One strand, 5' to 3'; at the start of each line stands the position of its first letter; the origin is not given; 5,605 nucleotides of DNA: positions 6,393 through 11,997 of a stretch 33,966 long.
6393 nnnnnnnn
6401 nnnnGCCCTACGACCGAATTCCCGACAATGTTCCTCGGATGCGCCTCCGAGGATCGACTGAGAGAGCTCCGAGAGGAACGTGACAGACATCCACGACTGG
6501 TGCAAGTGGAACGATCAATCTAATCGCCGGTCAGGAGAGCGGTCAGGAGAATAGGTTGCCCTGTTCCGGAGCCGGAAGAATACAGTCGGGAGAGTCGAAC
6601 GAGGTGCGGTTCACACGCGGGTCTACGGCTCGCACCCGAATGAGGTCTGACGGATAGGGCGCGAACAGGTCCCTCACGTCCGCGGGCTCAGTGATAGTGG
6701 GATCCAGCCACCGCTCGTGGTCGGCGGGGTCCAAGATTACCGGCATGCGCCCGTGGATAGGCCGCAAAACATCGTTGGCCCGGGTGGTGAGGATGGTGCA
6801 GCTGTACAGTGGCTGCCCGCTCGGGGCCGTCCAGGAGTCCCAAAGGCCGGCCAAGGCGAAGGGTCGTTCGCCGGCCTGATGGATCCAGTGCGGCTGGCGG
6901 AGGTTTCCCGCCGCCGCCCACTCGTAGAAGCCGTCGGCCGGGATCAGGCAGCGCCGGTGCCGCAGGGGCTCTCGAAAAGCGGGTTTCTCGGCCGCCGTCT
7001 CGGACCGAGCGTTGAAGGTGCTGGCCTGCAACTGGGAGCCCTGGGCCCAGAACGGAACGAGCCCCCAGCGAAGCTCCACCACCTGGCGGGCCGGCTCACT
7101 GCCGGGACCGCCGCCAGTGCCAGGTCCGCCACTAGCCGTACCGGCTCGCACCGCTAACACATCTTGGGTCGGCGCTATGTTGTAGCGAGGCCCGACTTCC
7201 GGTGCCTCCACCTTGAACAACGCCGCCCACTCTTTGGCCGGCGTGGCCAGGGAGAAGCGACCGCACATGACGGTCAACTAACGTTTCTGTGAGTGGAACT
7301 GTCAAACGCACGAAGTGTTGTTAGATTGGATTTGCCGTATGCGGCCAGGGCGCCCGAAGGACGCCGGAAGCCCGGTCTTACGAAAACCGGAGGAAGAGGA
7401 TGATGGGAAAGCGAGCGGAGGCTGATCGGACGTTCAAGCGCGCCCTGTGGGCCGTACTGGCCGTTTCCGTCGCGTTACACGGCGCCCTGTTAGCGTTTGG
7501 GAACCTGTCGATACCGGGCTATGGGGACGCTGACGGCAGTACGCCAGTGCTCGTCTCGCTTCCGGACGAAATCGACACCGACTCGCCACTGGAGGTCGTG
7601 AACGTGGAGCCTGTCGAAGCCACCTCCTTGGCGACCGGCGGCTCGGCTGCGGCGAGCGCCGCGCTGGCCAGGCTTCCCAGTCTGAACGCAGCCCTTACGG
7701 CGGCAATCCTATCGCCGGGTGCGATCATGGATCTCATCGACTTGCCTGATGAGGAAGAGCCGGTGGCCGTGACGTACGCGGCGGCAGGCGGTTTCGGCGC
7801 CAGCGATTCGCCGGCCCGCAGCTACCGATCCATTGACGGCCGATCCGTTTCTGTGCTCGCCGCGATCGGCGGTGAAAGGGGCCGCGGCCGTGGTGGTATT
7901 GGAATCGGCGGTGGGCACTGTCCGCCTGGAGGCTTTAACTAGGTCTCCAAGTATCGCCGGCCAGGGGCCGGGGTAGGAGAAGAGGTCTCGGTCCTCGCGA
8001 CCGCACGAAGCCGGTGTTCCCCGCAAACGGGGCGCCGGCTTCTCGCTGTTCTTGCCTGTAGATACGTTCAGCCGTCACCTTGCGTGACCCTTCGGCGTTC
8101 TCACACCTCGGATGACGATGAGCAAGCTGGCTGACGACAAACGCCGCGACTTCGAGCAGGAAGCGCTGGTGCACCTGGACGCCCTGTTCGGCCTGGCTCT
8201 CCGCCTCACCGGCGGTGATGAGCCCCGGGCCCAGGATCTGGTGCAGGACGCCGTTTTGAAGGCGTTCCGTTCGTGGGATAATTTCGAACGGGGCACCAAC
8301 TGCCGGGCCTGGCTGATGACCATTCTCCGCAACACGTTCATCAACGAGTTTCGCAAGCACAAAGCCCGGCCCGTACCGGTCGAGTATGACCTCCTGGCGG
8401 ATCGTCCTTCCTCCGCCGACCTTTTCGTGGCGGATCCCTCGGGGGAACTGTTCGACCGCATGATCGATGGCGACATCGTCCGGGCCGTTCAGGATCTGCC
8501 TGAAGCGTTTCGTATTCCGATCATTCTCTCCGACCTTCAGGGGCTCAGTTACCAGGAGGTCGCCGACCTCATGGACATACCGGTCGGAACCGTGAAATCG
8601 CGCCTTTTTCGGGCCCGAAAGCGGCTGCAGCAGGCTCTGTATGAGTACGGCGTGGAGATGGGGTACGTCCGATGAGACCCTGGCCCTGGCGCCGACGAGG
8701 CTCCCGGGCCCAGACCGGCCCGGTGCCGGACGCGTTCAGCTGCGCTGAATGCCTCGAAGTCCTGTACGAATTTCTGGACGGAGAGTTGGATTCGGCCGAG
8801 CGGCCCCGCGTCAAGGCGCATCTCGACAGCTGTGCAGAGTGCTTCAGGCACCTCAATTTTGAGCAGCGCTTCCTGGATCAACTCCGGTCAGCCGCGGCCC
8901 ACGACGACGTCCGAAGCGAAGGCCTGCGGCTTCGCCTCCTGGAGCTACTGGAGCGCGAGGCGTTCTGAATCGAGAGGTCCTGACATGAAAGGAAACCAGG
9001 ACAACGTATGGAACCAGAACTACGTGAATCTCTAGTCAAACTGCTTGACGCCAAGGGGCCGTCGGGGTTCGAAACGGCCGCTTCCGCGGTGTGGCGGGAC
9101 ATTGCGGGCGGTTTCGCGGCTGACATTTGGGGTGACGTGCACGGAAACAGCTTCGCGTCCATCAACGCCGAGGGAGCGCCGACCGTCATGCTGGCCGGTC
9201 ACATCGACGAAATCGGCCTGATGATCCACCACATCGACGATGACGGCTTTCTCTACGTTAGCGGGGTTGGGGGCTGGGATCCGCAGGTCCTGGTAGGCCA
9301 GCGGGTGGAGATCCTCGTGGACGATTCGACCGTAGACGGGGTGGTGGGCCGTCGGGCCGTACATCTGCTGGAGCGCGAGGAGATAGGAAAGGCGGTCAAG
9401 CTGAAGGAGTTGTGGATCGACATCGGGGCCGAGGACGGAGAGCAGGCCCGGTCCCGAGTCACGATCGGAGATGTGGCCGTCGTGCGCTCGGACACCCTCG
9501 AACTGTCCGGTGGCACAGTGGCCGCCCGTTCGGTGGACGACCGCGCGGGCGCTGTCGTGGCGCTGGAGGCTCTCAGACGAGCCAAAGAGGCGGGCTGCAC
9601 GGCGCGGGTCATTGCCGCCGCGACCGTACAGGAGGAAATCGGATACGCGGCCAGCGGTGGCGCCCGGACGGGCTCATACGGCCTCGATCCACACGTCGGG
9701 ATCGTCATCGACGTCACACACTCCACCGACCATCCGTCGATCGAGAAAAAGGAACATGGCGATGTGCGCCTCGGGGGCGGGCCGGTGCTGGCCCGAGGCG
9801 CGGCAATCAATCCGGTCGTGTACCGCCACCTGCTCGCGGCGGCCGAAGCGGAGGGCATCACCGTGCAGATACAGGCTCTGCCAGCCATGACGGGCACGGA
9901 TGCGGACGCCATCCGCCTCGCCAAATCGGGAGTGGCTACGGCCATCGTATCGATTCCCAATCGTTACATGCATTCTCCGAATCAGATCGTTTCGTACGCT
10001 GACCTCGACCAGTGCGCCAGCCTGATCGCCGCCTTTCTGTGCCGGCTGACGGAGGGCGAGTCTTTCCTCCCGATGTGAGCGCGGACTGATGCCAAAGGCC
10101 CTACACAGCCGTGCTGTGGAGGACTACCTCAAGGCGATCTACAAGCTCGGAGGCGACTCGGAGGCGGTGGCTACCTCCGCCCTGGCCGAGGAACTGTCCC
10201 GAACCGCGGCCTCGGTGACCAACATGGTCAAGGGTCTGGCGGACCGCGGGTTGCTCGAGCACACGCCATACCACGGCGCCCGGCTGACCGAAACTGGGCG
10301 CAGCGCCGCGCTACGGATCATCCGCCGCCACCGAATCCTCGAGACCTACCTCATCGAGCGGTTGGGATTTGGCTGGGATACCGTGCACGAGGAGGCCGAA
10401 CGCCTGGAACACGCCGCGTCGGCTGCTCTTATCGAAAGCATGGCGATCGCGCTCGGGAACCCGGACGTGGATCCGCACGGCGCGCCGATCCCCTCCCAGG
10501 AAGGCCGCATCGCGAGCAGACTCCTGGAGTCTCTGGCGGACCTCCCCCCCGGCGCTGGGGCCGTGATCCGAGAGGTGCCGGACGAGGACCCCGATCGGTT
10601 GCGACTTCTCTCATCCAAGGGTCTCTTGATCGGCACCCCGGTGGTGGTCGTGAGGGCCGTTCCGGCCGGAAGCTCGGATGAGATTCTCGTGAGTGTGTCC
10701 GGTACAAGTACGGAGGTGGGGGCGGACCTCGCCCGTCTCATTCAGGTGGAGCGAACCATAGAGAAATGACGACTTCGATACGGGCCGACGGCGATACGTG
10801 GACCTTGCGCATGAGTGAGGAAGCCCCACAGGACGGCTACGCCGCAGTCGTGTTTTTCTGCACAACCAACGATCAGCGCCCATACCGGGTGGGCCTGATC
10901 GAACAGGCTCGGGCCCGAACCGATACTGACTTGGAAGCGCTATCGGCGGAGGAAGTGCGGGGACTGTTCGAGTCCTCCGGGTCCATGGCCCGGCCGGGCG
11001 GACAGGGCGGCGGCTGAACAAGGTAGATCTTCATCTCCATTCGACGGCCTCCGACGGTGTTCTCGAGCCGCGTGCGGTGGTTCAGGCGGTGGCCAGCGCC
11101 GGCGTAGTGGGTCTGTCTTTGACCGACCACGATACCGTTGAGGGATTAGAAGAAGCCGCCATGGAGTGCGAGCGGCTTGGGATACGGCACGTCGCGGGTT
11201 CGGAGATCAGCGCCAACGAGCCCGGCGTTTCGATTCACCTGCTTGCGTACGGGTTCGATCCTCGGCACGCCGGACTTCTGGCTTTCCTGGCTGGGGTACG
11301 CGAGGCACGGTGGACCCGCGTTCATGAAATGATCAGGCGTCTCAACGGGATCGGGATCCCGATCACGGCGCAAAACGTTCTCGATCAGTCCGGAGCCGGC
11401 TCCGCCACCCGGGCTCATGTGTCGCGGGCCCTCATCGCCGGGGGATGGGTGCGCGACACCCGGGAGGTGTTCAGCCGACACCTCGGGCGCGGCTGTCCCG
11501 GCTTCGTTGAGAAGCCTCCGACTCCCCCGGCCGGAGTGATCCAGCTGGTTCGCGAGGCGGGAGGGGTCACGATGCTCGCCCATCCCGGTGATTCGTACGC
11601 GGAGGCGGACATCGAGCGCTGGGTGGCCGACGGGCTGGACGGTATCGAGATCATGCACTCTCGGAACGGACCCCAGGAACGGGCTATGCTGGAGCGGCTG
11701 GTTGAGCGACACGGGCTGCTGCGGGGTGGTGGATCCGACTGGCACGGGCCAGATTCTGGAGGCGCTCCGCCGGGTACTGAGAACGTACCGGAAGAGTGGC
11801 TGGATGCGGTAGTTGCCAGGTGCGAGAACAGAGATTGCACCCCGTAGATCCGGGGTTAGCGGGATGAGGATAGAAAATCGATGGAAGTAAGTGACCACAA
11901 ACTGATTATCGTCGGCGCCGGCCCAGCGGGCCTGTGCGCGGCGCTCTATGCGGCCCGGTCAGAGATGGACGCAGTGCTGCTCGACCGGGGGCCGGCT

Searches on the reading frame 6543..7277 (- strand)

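Call 59: search_protein_families(library=pfam, proteins=[window:6543-7277:-], max_evalue=0.0001)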
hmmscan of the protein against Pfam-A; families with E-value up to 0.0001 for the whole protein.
window:6543-7277:- (244 aa): 1 family
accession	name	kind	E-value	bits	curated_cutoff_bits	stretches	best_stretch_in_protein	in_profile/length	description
PF02586.19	SRAP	-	6.5e-74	248.5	27.1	1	4-224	1-213/214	SOS response associated peptidase (SRAP)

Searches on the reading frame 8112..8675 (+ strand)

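Call 59: search_protein_families(library=pfam, proteins=[window:8112-8675:+], max_evalue=0.0001)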
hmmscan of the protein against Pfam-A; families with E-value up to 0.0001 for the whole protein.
window:8112-8675:+ (187 aa): 3 families
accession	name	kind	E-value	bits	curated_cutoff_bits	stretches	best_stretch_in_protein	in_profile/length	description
PF08281.18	Sigma70_r4_2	-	1.3e-16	60.4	25.7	1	121-172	3-54/54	Sigma-70, region 4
PF04542.20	Sigma70_r2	-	2e-16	60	24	1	21-85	5-70/71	Sigma-70 region 2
PF04545.22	Sigma70_r4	-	2.9e-10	39.9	24.1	1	126-173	2-49/50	Sigma-70, region 4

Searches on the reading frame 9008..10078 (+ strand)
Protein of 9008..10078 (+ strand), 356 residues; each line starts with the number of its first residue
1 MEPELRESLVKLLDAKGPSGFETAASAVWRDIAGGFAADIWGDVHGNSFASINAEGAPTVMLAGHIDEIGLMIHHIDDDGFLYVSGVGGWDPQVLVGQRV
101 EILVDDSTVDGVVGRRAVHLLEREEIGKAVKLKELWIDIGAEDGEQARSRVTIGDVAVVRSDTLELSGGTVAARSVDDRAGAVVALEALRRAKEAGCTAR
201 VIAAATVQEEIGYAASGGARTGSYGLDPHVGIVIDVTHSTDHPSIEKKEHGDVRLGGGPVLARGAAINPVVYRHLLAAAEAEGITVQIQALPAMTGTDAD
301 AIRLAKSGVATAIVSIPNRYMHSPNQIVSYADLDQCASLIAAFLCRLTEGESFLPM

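Call 3: search_protein_families(library=pfam, proteins=[window:9008-10078:+], max_evalue=0.01)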
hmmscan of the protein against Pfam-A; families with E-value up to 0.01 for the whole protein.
window:9008-10078:+ (356 aa): 3 families
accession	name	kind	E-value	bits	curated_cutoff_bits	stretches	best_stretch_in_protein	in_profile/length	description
PF05343.19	Peptidase_M42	-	2.7e-80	270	23.2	1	46-339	1-292/292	M42 glutamyl aminopeptidase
PF01546.33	Peptidase_M20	-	1.5e-10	41.8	24.6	1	169-344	26-204/206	Peptidase family M20/M25/M40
PF02127.20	Peptidase_M18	-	0.0037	16.6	24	0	252-343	334-431/432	Aminopeptidase I zinc metalloprotease (M18)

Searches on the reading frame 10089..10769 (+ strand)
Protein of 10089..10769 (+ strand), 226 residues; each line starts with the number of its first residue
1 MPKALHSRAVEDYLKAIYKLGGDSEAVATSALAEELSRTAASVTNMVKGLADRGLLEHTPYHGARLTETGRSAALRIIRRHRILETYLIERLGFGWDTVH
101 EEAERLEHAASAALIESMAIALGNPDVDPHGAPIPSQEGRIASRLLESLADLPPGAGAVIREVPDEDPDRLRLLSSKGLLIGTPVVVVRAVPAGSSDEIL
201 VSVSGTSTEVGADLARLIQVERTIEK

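Call 3: search_protein_families(library=pfam, proteins=[window:10089-10769:+], max_evalue=0.01)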
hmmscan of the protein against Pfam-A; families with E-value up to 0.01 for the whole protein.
window:10089-10769:+ (226 aa): 6 families
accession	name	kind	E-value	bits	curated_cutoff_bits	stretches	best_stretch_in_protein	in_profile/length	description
PF02742.21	Fe_dep_repr_C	-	3.9e-27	94.5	27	1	67-135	1-69/70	Iron dependent repressor, metal binding and dimerisation domain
PF01325.25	Fe_dep_repress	-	6e-15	55.6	26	1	8-64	4-60/60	Iron dependent repressor, N-terminal DNA binding domain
PF04023.20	FeoA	-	2.1e-11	44.2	23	1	148-222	2-74/74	FeoA domain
PF12802.13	MarR_2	-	0.00016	22.2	27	1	14-59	11-53/61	MarR family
PF01047.28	MarR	-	0.00028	21.1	24.6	1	25-59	16-50/59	MarR family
PF25213.1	HVO_A0261_N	-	0.0085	16.4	35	0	25-76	23-73/86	HVO_A0261 N-terminal domain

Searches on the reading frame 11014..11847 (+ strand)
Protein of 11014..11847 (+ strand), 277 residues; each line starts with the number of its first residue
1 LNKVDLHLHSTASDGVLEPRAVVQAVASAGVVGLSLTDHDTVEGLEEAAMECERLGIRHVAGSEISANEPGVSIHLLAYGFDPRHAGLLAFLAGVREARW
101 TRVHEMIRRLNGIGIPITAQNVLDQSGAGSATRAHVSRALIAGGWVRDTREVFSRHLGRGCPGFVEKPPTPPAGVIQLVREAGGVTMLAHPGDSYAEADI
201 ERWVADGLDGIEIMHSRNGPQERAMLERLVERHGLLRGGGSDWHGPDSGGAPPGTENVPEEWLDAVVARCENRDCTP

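Call 3: search_protein_families(library=pfam, proteins=[window:11077-11847:+], max_evalue=0.01)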
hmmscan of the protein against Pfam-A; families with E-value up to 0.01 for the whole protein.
window:11077-11847:+ (256 aa): 1 family
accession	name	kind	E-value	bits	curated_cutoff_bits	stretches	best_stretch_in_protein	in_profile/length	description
PF02811.25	PHP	-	0.00057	20.7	26.4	1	1-47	20-66/164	PHP domain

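Call 4: search_protein_families(library=ncbifam, proteins=[window:11077-11847:+], max_evalue=0.01)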
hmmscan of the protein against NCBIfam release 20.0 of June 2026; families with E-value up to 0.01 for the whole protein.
window:11077-11847:+ (256 aa): 5 families
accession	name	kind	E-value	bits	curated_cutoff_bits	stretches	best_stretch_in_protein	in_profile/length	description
NF041577.1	nside_bi_sphtase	equivalog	1.3e-42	145.9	400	1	2-238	23-266/276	3',5'-nucleoside bisphosphate phosphatase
NF047791.1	RNaseRnm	equivalog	1.6e-36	126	375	1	2-225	22-252/275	RNase RNM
NF041661.1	Cycl_ph_dihydrol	equivalog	1.8e-20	73.4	500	1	5-225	22-246/259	phosphoribosyl 1,2-cyclic phosphate 1,2-diphosphodiesterase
NF038032.1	CehA_McbA_metalo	domain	5.5e-06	26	80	1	150-228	96-184/315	CehA/McbA family metallohydrolase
NF004225.0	PRK05672.1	subfamily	0.0047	15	939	1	1-57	27-86/1047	error-prone DNA polymerase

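Call 38: search_solved_structures(query=window:11014-11844:+, max_evalue=0.01)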
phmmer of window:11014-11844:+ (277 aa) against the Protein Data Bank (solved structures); distinct sequences matched with E-value up to 0.01: 4.
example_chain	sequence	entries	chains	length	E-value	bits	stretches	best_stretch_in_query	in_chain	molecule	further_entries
3e0f_A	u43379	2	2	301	1.4e-43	152.8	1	5-254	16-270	Putative Metal-dependent Phosphoesterase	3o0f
2yb1_A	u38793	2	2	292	3.9e-34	121.7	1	3-259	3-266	AMIDOHYDROLASE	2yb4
7ug9_A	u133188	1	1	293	3.7e-30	108.7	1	5-246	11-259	5'-3' exoribonuclease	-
9etk_A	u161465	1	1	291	3.8e-26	95.5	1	3-248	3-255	Metal-dependent phosphoesterases (PHP family)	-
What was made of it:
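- On 3',5'-nucleoside bisphosphate phosphatase / RNase AM (NF041577, NF047791): PHP1 at 11014..11847: PDB matches are 1e-43 to 4e-30 (call 38).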

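Call 79: search_solved_structures(query=window:11014-11844:+, max_evalue=1e-10, show_alignments=3)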
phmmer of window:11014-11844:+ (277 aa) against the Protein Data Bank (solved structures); distinct sequences matched with E-value up to 1e-10: 4.
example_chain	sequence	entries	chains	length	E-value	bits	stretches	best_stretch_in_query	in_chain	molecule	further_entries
3e0f_A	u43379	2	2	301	1.4e-43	152.8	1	5-254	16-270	Putative Metal-dependent Phosphoesterase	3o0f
2yb1_A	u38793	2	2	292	3.9e-34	121.7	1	3-259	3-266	AMIDOHYDROLASE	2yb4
7ug9_A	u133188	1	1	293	3.7e-30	108.7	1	5-246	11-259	5'-3' exoribonuclease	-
9etk_A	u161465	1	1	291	3.8e-26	95.5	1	3-248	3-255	Metal-dependent phosphoesterases (PHP family)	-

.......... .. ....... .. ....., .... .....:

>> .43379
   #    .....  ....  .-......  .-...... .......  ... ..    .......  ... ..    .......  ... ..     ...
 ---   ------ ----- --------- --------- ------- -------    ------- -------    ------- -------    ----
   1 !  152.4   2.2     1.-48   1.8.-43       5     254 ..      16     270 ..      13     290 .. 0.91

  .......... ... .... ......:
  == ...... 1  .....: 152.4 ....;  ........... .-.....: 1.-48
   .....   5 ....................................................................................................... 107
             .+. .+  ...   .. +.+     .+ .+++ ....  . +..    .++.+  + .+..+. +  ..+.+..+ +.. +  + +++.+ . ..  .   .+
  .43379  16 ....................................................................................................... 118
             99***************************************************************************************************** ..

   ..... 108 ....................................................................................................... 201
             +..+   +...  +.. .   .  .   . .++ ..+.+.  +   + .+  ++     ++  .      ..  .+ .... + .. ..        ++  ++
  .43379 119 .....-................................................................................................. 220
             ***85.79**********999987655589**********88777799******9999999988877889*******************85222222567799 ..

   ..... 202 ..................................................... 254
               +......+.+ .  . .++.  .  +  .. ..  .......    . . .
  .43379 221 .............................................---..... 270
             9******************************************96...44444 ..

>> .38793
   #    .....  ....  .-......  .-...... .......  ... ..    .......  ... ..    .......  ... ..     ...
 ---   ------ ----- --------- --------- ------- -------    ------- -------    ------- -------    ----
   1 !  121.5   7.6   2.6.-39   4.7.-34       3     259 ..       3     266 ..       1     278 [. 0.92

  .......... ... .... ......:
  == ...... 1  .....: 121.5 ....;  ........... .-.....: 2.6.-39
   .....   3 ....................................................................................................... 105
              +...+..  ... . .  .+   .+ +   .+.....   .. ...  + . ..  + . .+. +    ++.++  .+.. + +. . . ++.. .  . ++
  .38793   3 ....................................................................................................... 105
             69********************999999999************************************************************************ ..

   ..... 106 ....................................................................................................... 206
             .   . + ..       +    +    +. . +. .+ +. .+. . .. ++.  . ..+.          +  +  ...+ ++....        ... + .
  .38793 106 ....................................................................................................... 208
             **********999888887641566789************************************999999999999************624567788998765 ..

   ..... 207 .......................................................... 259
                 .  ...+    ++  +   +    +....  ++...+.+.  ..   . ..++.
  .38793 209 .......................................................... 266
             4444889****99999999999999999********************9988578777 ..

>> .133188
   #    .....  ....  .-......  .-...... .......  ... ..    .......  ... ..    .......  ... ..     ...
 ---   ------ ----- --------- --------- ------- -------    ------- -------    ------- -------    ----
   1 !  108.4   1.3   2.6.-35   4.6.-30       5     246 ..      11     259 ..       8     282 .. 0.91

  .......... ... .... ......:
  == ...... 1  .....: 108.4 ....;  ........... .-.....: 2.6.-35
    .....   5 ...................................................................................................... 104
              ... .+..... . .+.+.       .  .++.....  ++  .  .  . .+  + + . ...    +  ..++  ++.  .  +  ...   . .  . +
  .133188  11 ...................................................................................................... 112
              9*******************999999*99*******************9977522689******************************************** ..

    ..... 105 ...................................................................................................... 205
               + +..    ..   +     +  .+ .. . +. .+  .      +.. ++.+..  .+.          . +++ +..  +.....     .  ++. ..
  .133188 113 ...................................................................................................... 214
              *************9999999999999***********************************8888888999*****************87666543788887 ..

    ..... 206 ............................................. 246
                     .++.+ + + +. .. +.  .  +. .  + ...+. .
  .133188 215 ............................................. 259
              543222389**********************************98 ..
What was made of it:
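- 11014..11847 (+): PHP1: TrpH / Cv1693 / RNase AM-type PHP phosphoesterase with insertion domain. The probable start is the CTG at 11014. PDB 3e0f 1e-43, 2yb1 4e-34, 7ug9 4e-30 (calls 38, 79). Arginines aligning with RNase AM R107/R110/R141 are present (call 79).
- On 3',5'-nucleoside bisphosphate phosphatase / RNase AM (NF041577, NF047791): PHP1 at 11014..11847: Arginines align with RNase AM R107/R110/R141 (call 79).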

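Call 81: search_protein_families(library=ncbifam, proteins=[window:11014-11847:+], max_evalue=0.00001)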
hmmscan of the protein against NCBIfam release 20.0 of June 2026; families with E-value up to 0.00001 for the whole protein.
window:11014-11847:+ (277 aa): 4 families
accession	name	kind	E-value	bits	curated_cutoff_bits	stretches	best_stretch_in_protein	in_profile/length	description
NF041577.1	nside_bi_sphtase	equivalog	1.7e-53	181.6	400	1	3-259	3-266/276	3',5'-nucleoside bisphosphate phosphatase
NF047791.1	RNaseRnm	equivalog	5.8e-46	157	375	1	4-246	3-252/275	RNase RNM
NF041661.1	Cycl_ph_dihydrol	equivalog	6.9e-25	87.9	500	1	5-246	1-246/259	phosphoribosyl 1,2-cyclic phosphate 1,2-diphosphodiesterase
NF038032.1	CehA_McbA_metalo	domain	2.9e-12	46.7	80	1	4-83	5-81/315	CehA/McbA family metallohydrolase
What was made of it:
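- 11014..11847 (+): NF041577 scores 181.6 bits, below its cut-off of 400 (call 81).
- On 3',5'-nucleoside bisphosphate phosphatase / RNase AM (NF041577, NF047791): PHP1 at 11014..11847: The full-length match scores 181.6 bits, below the cut-off of 400 (call 81).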
